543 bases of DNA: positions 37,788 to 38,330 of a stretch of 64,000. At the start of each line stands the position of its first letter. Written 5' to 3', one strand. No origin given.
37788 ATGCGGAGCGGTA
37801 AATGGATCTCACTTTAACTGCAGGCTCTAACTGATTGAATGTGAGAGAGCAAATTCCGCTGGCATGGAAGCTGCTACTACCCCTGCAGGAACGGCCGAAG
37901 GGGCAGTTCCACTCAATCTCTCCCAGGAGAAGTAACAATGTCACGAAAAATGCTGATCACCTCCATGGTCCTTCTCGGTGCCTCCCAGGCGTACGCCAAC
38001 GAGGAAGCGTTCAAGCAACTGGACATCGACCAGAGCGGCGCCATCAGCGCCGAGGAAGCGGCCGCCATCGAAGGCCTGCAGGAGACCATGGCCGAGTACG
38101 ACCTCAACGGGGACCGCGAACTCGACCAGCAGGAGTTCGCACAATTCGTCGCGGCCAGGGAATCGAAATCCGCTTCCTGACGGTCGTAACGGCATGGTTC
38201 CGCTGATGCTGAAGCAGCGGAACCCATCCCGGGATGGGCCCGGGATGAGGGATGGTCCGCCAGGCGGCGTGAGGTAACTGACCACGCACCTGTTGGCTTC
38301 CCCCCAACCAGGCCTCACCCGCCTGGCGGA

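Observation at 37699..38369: Sigma-54 promoter with GlrR-type enhancer driving an EF-hand mini-protein and a ~190-nt hairpin-rich 3' region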

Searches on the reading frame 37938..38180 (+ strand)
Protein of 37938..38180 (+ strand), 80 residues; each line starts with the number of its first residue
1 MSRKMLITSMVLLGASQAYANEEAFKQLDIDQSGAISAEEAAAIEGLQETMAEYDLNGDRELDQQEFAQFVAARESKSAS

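Call 6: search_protein_families(library=pfam, proteins=[window:37938-38180:+])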
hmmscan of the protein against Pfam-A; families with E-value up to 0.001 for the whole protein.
window:37938-38180:+ (80 aa): 4 families
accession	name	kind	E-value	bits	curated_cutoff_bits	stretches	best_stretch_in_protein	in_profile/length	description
PF00036.39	EF-hand_1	-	7.4e-11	41.2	25.4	1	47-72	2-27/29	EF hand domain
PF13405.12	EF-hand_6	-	3e-08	33.1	25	0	23-40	4-21/30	EF-hand domain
PF13202.12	EF-hand_5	-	4.5e-08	32.6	25.9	1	23-40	3-20/25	EF hand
PF13499.12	EF-hand_7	-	3.1e-07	31.1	30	1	22-71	5-66/67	EF-hand domain pair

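Call 7: search_protein_families(library=ncbifam, proteins=[window:37938-38180:+], max_evalue=0.01)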
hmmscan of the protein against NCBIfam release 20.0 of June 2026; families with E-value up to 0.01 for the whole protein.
window:37938-38180:+ (80 aa): 2 families
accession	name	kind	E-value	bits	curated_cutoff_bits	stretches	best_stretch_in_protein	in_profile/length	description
NF041410.1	XopAW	subfamily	7.4e-06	25.9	120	1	18-43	135-160/235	XopAW family type III secretion system calcium-binding effector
NF053806.1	lanmdlnLanM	equivalog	2.6e-05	24.3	135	1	10-79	14-82/132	lanmodulin LanM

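Call 10: find_encoding_contigs(protein=window:37938-38180:+, flank=6000, max_places=10)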
Protein window:37938-38180:+ (80 aa): no gene with exactly this product is on record in the collection.

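Call 20: find_related_loci(query=A1, collection=metagenome_contigs, flank=3000)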
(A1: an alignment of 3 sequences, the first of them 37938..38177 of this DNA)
Query A1 (80 aa) in metagenome_contigs; peptide patterns used: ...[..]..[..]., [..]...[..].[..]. (x = any residue, [..] = any of these).
208 stretches matched a pattern; 1 encode a relative of the query (tblastn E <= 1e-3); 1 distinct loci.
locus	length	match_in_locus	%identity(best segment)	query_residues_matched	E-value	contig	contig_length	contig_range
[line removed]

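Call 21: find_homologous_proteins(query=A1, max_evalue=0.00001)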
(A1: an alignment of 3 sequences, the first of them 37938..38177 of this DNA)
Query A1 (3 sequences) (80 aa, profile of the alignment): 36 proteins with E <= 0.00001 among 53 candidates.
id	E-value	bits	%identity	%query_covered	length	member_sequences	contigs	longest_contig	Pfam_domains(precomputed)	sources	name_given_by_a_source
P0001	4.3e-46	173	70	100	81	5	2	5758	PF13405.13,PF13202.13,PF00036.39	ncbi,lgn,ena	-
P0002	4.6e-45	169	68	100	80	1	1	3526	PF13405.13,PF13202.13,PF00036.39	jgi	-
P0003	7.1e-45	169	69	100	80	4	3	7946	PF13405.13,PF13499.13,PF13202.13,PF00036.39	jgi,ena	-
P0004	4.3e-44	166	100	100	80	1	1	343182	PF13405.13,PF13499.13,PF13202.13,PF00036.39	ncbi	-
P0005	2.4e-42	161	68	100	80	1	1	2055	PF13405.13,PF13202.13,PF00036.39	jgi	-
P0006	5.4e-40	153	70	100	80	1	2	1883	PF13405.13,PF13499.13,PF13202.13,PF00036.39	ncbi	-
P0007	1.3e-39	152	75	100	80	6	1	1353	PF13405.13,PF13499.13,PF13202.13,PF00036.39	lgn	-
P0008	3.2e-39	151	78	100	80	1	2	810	PF13405.13,PF13499.13,PF13202.13,PF00036.39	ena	-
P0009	8.9e-39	149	76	100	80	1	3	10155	PF13405.13,PF13499.13,PF13202.13,PF00036.39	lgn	-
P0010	2.6e-37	145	75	100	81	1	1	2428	PF13405.13,PF13499.13,PF13202.13,PF00036.39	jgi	jgi:Ca2+-binding EF-hand superfamily protein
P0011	4.1e-37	144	76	100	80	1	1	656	PF13405.13,PF13499.13,PF13202.13,PF00036.39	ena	-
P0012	1.1e-36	143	65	100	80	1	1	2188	PF13405.13,PF13499.13,PF13202.13,PF00036.39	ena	-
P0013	1.4e-36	142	75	100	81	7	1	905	PF13405.13,PF13499.13,PF13202.13,PF00036.39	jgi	jgi:Ca2+-binding EF-hand superfamily protein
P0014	4.3e-36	141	74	100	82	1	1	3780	PF13405.13,PF13499.13,PF13202.13,PF00036.39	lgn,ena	-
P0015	8.0e-36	140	73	100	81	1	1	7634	PF13405.13,PF13499.13,PF13202.13,PF00036.39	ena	-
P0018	2.8e-35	138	72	100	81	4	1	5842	PF13405.13,PF13499.13,PF13202.13,PF00036.39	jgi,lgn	jgi:Ca2+-binding EF-hand superfamily protein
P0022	9.7e-35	136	71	100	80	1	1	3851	PF13405.13,PF13499.13,PF13202.13,PF00036.39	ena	-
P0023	5.8e-34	134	74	100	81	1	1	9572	PF13405.13,PF13499.13,PF13202.13,PF00036.39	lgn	-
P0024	1.3e-33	133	65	100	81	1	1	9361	PF13405.13,PF13499.13,PF13202.13,PF00036.39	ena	-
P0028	1.3e-32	130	69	100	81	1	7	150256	PF13405.13,PF13499.13,PF13202.13,PF00036.39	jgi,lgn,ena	-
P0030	1.2e-31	126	65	100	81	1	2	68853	PF13405.13,PF13499.13,PF13202.13,PF00036.39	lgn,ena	-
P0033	8.0e-26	108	58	100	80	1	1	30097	-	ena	-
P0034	6.9e-25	105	54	100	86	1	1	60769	PF13405.13,PF13499.13,PF13202.13,PF00036.39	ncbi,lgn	ncbi:MAG: hypothetical protein AAF402_03620 [Pseudomonadota bacterium]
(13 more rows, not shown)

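Call 22: find_encoding_contigs(protein=P0004, flank=1500, max_places=2)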
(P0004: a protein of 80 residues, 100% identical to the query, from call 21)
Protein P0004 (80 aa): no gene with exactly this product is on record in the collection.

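Call 23: find_encoding_contigs(protein=P0028, flank=3000, max_places=3)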
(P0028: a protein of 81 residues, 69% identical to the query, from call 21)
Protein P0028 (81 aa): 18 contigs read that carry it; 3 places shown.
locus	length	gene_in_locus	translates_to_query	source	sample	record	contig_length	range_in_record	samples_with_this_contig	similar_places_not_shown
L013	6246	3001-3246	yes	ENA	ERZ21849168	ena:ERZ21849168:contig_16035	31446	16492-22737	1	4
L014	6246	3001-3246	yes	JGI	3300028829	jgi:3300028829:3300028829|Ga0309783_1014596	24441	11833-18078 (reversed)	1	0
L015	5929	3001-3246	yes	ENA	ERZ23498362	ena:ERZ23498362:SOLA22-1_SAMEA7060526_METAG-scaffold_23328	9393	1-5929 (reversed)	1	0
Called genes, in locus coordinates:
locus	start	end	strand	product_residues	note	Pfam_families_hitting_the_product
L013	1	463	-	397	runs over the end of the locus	PF00072:Response_reg, PF00158:Sigma54_activat, PF14532:Sigma54_activ_2, PF07724:AAA_2 (faint), PF25601:AAA_lid_14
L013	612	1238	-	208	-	-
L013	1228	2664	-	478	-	PF00512:HisKA, PF02518:HATPase_c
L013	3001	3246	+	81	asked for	PF00036:EF-hand_1 (faint), PF13202:EF-hand_5 (faint), PF13405:EF-hand_6 (faint), PF13499:EF-hand_7 (faint)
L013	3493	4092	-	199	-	PF06684:AA_synth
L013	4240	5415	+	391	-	PF13439:Glyco_transf_4, PF13579:Glyco_trans_4_4, PF00534:Glycos_transf_1, PF13692:Glyco_trans_1_4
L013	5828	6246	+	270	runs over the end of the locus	-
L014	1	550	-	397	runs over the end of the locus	PF00072:Response_reg, PF00158:Sigma54_activat, PF14532:Sigma54_activ_2, PF07724:AAA_2 (faint), PF25601:AAA_lid_14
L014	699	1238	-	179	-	-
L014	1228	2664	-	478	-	PF00512:HisKA, PF02518:HATPase_c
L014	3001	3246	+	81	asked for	PF00036:EF-hand_1 (faint), PF13202:EF-hand_5 (faint), PF13405:EF-hand_6 (faint), PF13499:EF-hand_7 (faint)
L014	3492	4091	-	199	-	PF06684:AA_synth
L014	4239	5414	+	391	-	PF13439:Glyco_transf_4, PF13579:Glyco_trans_4_4, PF00534:Glycos_transf_1, PF13692:Glyco_trans_1_4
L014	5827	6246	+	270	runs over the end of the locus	-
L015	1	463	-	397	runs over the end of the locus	PF00072:Response_reg, PF00158:Sigma54_activat, PF14532:Sigma54_activ_2, PF07724:AAA_2 (faint), PF25601:AAA_lid_14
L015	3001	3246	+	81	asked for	PF00036:EF-hand_1 (faint), PF13202:EF-hand_5 (faint), PF13405:EF-hand_6 (faint), PF13499:EF-hand_7 (faint)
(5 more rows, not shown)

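Call 24: find_encoding_contigs(protein=P0030, flank=3000, max_places=2)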
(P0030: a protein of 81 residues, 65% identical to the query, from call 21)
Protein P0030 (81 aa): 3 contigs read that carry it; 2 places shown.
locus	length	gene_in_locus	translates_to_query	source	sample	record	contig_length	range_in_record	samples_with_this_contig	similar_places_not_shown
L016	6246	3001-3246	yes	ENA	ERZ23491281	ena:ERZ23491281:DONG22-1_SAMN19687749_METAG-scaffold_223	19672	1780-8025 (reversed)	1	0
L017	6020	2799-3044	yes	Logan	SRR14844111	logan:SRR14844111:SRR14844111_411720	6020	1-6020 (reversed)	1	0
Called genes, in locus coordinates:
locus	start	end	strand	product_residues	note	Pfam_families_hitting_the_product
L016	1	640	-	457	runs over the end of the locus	PF00072:Response_reg, PF00158:Sigma54_activat, PF14532:Sigma54_activ_2, PF25601:AAA_lid_14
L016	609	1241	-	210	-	-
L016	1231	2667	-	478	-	PF00512:HisKA, PF02518:HATPase_c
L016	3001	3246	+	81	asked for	PF13202:EF-hand_5 (faint), PF00036:EF-hand_1 (faint), PF13405:EF-hand_6 (faint), PF13499:EF-hand_7 (faint)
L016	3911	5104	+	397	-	-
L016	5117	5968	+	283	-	PF00582:Usp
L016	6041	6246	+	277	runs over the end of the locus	PF00582:Usp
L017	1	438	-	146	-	?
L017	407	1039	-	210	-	-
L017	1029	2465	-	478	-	PF00512:HisKA, PF02518:HATPase_c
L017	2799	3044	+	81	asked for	PF13202:EF-hand_5 (faint), PF00036:EF-hand_1 (faint), PF13405:EF-hand_6 (faint), PF13499:EF-hand_7 (faint)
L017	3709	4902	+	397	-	-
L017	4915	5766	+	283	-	PF00582:Usp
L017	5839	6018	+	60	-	?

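Call 25: find_encoding_contigs(protein=P0034, flank=3000, max_places=2)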
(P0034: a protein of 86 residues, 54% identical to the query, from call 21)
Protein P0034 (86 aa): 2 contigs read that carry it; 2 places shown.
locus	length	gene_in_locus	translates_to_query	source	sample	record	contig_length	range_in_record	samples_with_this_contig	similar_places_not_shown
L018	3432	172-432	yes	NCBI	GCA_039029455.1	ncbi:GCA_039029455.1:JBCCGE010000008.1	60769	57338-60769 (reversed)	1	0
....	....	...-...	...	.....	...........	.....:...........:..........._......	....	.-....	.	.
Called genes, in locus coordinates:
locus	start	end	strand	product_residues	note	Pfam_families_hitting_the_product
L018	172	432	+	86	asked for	PF13499:EF-hand_7 (faint), PF00036:EF-hand_1 (faint), PF13202:EF-hand_5 (faint), PF13405:EF-hand_6 (faint)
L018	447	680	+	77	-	-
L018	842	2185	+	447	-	PF01321:Creatinase_N (faint), PF00557:Peptidase_M24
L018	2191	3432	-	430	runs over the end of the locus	PF07690:MFS_1, PF11700:ATG22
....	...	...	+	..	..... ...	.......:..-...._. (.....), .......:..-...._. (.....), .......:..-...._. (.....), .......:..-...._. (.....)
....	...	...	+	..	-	-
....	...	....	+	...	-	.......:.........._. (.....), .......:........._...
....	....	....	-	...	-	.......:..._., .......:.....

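Call 26: find_encoding_contigs(protein=P0033, flank=3000, max_places=2)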
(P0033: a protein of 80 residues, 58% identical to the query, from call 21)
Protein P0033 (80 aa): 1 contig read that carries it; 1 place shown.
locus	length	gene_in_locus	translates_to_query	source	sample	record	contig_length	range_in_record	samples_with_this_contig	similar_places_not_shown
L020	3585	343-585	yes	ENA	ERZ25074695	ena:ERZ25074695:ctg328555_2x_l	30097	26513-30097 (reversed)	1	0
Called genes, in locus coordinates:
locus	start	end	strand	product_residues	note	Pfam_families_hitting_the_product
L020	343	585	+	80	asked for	-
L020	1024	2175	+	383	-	-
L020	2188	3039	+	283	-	PF00582:Usp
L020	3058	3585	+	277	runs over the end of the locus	PF00582:Usp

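Call 27: find_encoding_contigs(protein=P0009, flank=3000, max_places=2)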
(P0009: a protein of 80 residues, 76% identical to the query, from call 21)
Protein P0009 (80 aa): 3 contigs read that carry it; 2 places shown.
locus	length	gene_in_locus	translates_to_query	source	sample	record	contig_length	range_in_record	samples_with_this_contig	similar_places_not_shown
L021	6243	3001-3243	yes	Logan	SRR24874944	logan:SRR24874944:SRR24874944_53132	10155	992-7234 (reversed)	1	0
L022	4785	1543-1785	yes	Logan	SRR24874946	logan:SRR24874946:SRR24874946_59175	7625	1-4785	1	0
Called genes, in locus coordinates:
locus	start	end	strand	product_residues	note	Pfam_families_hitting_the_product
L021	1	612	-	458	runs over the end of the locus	PF00072:Response_reg, PF00158:Sigma54_activat, PF14532:Sigma54_activ_2, PF25601:AAA_lid_14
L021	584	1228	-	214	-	-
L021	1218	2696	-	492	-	PF00512:HisKA, PF02518:HATPase_c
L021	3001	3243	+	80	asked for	PF13499:EF-hand_7 (faint), PF00036:EF-hand_1 (faint), PF13202:EF-hand_5 (faint), PF13405:EF-hand_6 (faint)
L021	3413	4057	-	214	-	-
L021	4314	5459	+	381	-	-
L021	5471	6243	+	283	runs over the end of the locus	PF00582:Usp (weak)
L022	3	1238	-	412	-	?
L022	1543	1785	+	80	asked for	PF13499:EF-hand_7 (faint), PF00036:EF-hand_1 (faint), PF13202:EF-hand_5 (faint), PF13405:EF-hand_6 (faint)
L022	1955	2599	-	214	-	-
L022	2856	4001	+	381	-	-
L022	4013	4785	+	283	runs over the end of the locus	PF00582:Usp (weak)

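Call 28: find_encoding_contigs(protein=P0023, flank=3000, max_places=2)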
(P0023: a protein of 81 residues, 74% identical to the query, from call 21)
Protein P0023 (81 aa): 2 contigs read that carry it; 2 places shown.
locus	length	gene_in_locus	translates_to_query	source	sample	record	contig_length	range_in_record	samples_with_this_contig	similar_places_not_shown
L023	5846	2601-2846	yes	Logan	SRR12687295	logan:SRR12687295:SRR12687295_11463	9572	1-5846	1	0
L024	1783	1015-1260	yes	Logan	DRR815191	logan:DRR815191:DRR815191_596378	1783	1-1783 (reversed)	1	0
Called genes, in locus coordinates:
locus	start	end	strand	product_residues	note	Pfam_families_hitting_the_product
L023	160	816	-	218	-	-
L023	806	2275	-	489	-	PF00512:HisKA, PF02518:HATPase_c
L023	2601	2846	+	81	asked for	PF13499:EF-hand_7 (weak), PF00036:EF-hand_1 (faint), PF13202:EF-hand_5 (faint), PF13405:EF-hand_6 (faint)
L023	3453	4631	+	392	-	PF13439:Glyco_transf_4, PF13579:Glyco_trans_4_4, PF20706:GT4-conflict (faint), PF00534:Glycos_transf_1, PF13692:Glyco_trans_1_4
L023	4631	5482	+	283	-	-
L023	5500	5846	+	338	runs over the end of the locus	PF04321:RmlD_sub_bind (weak), PF05368:NmrA, PF01073:3Beta_HSD, PF01370:Epimerase, PF13460:NAD_binding_10, PF16363:GDP_Man_Dehyd, PF07993:NAD_binding_4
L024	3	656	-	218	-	?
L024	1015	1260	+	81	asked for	PF13499:EF-hand_7 (weak), PF00036:EF-hand_1 (faint), PF13202:EF-hand_5 (faint), PF13405:EF-hand_6 (faint)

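Call 29: find_encoding_contigs(protein=P0024, flank=3000, max_places=2)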
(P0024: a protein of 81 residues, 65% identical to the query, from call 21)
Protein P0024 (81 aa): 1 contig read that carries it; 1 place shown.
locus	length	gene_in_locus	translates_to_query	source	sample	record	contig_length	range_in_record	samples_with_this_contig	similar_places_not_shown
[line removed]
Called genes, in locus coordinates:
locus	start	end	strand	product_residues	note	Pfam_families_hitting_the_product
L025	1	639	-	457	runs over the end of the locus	PF00072:Response_reg, PF00158:Sigma54_activat, PF14532:Sigma54_activ_2, PF25601:AAA_lid_14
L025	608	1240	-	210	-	-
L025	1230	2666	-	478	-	PF00512:HisKA, PF02518:HATPase_c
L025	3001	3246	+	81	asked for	PF13202:EF-hand_5 (weak), PF13499:EF-hand_7 (faint), PF00036:EF-hand_1 (faint), PF13405:EF-hand_6 (faint)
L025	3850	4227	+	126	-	?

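Call 30: find_encoding_contigs(protein=P0015, flank=3000, max_places=2)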
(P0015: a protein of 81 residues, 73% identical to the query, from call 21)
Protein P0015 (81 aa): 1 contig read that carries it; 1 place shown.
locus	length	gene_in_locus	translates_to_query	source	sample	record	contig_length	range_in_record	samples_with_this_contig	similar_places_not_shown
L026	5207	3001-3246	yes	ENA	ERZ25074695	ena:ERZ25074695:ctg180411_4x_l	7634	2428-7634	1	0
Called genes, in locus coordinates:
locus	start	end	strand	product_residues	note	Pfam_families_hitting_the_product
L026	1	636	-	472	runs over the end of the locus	PF00072:Response_reg, PF00158:Sigma54_activat, PF14532:Sigma54_activ_2, PF25601:AAA_lid_14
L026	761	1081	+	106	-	-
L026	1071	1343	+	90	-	-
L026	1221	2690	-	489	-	PF00512:HisKA, PF02518:HATPase_c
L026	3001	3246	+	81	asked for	PF13202:EF-hand_5 (weak), PF00036:EF-hand_1 (faint), PF13405:EF-hand_6 (faint), PF13499:EF-hand_7 (weak)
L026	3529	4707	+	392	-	PF13439:Glyco_transf_4, PF13579:Glyco_trans_4_4, PF00534:Glycos_transf_1, PF13692:Glyco_trans_1_4, PF13524:Glyco_trans_1_2 (weak)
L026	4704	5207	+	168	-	?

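Call 34: find_encoding_contigs(protein=P0022, flank=3000, max_places=2)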
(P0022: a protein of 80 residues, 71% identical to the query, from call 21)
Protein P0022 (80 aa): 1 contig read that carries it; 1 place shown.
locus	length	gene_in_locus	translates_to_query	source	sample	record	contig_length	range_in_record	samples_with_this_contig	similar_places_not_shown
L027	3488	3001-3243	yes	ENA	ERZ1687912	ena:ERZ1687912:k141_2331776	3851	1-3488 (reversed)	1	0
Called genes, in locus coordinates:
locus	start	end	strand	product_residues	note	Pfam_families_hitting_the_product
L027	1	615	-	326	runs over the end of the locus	?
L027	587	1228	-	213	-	-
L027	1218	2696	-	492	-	PF00512:HisKA, PF13581:HATPase_c_2 (weak), PF02518:HATPase_c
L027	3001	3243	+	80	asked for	PF00036:EF-hand_1 (faint), PF13202:EF-hand_5 (faint), PF13405:EF-hand_6 (faint), PF13499:EF-hand_7 (weak)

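Call 35: find_encoding_contigs(protein=P0018, flank=3000, max_places=2)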
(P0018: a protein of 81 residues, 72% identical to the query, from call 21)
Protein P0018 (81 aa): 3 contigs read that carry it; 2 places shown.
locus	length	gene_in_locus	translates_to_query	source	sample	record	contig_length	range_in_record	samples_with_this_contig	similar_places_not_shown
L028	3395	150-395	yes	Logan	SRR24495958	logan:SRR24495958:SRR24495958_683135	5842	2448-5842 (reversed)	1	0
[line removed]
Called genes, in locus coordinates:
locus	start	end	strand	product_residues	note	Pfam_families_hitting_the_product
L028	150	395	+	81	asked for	PF13499:EF-hand_7 (faint), PF00036:EF-hand_1 (faint), PF13405:EF-hand_6 (faint), PF13202:EF-hand_5 (faint)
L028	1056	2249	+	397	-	-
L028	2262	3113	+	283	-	PF00582:Usp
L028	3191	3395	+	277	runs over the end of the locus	PF00582:Usp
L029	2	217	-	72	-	?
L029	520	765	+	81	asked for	PF13499:EF-hand_7 (faint), PF00036:EF-hand_1 (faint), PF13405:EF-hand_6 (faint), PF13202:EF-hand_5 (faint)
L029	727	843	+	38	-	-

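Call 66: search_solved_structures(query=A4, max_evalue=0.01)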
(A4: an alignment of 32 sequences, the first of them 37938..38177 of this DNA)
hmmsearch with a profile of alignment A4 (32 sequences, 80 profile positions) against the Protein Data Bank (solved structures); distinct sequences matched with E-value up to 0.01: 264 (the best 60 are shown).
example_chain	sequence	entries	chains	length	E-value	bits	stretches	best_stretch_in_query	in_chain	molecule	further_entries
4il1_A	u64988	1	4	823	1.9e-10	44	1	24-71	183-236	Calmodulin, Calcineurin subunit B type 1, Serine/threonine-protein phosphatase 2B catalyti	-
2m7n_A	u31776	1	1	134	4.6e-10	42.7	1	22-77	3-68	Calcium-binding protein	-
1jfj_A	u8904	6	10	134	6.6e-10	42.3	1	22-77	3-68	CALCIUM-BINDING PROTEIN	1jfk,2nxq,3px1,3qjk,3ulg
3ll8_B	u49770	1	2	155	1.6e-08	37.8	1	24-72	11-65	Calcineurin subunit B type 1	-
2p6b_B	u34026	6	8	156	1.6e-08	37.8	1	24-72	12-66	Calcineurin subunit B isoform 1 | Calcineurin subunit B type 1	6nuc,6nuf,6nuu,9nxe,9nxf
1aui_B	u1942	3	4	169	2.1e-08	37.4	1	24-72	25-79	SERINE/THREONINE PHOSPHATASE 2B | CALCINEURIN B SUBUNIT ISOFORM 1 | SERINE/THREONINE PHOSPHATASE B2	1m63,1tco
1mf8_B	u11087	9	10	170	2.2e-08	37.4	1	24-72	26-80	CALCINEURIN B SUBUNIT ISOFORM 1 | Calcineurin subunit B type 1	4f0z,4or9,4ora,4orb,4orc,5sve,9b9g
7u0t_A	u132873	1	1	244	1.3e-07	34.9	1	23-72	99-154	Serine/threonine-protein phosphatase 2B catalytic subunit gamma isoform,Calcineurin subuni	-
5zor_A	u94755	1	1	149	1.7e-07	34.6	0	24-76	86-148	Centrin, putative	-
6tz6_B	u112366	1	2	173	2.8e-07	33.8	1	24-73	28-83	Calcineurin subunit B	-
2jnx_A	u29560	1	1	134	3.1e-07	33.7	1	22-76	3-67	Calcium binding protein 2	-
9chu_A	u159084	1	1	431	6.3e-07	32.7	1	24-71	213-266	Beta-2 adrenergic receptor,Calcineurin subunit B type 1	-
3l19_A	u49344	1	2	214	6.9e-07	32.6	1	22-77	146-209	Calcium/calmodulin dependent protein kinase with a kinase domain and 4 calmodulin like EF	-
3pm8_A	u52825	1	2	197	7.1e-07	32.5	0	25-71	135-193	Calcium-dependent protein kinase 2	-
9chv_A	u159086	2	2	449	7.5e-07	32.5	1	24-71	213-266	Beta-2 adrenergic receptor,Calcineurin subunit B type 1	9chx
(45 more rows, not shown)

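Call 69: predict_structure(alignment_id=A4)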
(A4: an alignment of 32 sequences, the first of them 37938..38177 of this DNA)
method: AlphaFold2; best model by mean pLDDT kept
length: 80 residues; sequences in the alignment: 32
mean_pLDDT: 79.0   pTM: 0.63
mean pLDDT of the five models: 79.0, 78.8, 76.1, 75.4, 74.1
residues with pLDDT >= 90: 19; 70-90: 39; 50-70: 20; < 50: 2
segments of 3 or more residues with pLDDT < 50: none
pLDDT, mean of each block of 10 residues (from residue 1): 54 58 88 91 87 90 90 74
secondary structure, 60 per line:
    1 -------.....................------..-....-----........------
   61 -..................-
elements in order: H8-28 H38-41 H47-54 H64-79
